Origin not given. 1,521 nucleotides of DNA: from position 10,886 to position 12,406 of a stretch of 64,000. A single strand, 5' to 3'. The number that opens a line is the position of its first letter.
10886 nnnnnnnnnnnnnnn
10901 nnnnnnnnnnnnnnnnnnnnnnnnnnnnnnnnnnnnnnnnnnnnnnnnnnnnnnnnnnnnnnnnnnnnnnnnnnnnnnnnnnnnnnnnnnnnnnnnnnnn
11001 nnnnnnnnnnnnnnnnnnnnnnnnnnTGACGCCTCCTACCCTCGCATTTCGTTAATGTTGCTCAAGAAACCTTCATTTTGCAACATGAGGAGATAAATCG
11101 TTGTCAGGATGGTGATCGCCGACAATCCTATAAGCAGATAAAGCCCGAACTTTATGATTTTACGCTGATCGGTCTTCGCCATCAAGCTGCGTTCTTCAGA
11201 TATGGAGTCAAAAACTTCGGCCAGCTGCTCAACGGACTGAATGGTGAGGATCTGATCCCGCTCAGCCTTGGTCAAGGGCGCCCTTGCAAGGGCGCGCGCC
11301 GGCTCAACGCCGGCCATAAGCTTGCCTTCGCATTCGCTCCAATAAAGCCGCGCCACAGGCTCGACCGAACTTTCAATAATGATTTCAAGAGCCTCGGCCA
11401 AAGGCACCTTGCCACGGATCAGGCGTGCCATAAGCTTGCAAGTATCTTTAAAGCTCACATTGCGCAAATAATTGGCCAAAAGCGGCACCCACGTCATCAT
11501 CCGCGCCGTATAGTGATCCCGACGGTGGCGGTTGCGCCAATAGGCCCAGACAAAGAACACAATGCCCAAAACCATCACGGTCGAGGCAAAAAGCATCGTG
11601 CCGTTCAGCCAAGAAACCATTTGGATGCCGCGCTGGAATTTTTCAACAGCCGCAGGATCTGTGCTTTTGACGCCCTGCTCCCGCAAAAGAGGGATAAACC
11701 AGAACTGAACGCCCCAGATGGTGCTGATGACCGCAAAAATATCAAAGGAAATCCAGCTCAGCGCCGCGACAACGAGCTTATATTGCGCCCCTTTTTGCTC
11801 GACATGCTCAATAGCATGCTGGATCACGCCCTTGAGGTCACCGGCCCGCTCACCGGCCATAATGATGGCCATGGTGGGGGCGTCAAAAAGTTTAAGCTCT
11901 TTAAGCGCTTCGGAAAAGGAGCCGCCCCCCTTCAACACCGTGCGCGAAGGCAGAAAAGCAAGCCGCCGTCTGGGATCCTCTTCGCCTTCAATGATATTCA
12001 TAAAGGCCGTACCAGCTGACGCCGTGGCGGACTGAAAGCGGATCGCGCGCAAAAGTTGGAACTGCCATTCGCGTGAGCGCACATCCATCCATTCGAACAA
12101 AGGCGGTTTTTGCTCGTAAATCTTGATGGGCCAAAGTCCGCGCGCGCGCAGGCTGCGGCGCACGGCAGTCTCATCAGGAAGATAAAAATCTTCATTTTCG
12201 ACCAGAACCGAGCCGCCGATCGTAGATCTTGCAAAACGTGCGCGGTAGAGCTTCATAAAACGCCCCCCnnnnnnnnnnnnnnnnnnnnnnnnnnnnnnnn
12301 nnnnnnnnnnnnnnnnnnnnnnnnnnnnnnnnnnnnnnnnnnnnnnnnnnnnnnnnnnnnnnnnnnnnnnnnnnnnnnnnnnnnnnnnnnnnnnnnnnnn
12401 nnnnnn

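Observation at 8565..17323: Non-Tad type IV filament machine with an unusual component set in an alphaproteobacterium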

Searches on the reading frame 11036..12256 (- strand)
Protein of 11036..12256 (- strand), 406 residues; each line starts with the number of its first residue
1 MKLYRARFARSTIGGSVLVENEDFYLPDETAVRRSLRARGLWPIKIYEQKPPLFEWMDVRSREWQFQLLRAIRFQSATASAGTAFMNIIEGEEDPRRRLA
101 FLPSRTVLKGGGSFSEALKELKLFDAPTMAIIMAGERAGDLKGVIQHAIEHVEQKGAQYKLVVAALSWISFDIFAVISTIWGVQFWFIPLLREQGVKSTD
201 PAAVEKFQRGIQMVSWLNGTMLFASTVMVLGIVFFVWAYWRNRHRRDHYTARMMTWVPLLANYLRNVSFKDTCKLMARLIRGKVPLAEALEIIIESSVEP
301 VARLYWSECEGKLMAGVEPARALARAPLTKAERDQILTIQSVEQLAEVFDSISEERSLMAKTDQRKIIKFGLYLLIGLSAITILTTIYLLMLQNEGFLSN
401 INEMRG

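Call 4: search_protein_families(library=pfam, proteins=[window:11036-12256:-], max_evalue=0.1)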
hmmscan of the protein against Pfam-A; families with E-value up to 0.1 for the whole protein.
window:11036-12256:- (406 aa): 3 families
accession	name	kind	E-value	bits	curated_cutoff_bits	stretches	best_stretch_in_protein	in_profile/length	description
PF00482.28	T2SSF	-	1.8e-13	51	25.2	2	273-391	2-122/125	Type II secretion system (T2SS), protein F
PF07843.16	DUF1634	-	0.0019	18.7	27.5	0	350-395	38-83/102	Protein of unknown function (DUF1634)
PF11368.13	DUF3169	-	0.03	14.3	31.6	1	134-273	17-160/250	Protein of unknown function (DUF3169)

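Call 5: search_protein_families(library=ncbifam, proteins=[window:11036-12256:-], max_evalue=0.1)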
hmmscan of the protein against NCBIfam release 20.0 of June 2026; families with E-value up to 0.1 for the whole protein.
window:11036-12256:- (406 aa): 6 families
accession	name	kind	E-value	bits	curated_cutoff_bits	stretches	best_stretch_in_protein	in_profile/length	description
NF041012.2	T4P_ComGB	equivalog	7.8e-13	48.5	240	1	106-337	43-269/332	competence type IV pilus assembly protein ComGB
TIGR02120.1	GspF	equivalog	9.3e-11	41.6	424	1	28-325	21-324/401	type II secretion system inner membrane protein GspF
NF052606.1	T4PiliAsmPilCMyx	equivalog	5.4e-10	38.7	700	1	28-296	42-312/419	type IV pilus assembly protein PilC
NF007861.0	PRK10573.1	equivalog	2.2e-06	27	401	1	80-335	73-331/401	protein transport protein HofC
NF052607.1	T4PiliAsmPilCThrm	equivalog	1.7e-05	24.1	700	1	105-296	109-298/406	type IV pilus assembly protein PilC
NF047826.1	T3SSXpsF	equivalog_domain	2.3e-05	23.4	650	1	84-293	88-295/405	type II secretion system protein XpsF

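Call 8: find_encoding_contigs(protein=window:11036-12256:-, flank=10000, max_places=6)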
Protein window:11036-12256:- (406 aa): 2 contigs read that carry it; 2 places shown.
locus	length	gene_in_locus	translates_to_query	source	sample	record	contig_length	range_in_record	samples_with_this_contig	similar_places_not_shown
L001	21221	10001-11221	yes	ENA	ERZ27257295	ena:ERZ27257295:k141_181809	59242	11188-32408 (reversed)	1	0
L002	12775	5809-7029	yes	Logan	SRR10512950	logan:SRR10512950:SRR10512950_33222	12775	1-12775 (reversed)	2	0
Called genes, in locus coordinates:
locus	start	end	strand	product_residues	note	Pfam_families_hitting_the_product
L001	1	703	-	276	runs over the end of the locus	PF00494:SQS_PSY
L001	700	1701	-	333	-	PF01073:3Beta_HSD, PF01370:Epimerase, PF02719:Polysacc_synt_2, PF04321:RmlD_sub_bind (weak), PF05368:NmrA, PF07993:NAD_binding_4, PF13460:NAD_binding_10, PF16363:GDP_Man_Dehyd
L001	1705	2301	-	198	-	-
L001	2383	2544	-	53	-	-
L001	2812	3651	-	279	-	-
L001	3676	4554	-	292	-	-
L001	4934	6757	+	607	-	PF00263:Secretin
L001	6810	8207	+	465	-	PF15780:ASH (faint)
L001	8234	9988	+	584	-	PF13191:AAA_16 (faint), PF00437:T2SSE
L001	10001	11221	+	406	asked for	PF00482:T2SSF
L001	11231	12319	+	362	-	-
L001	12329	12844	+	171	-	-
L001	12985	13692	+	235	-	-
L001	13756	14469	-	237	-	PF01027:Bax1-I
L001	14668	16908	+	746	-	PF21088:MS_channel_1st, PF00924:MS_channel_2nd, PF21082:MS_channel_3rd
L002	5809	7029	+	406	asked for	PF00482:T2SSF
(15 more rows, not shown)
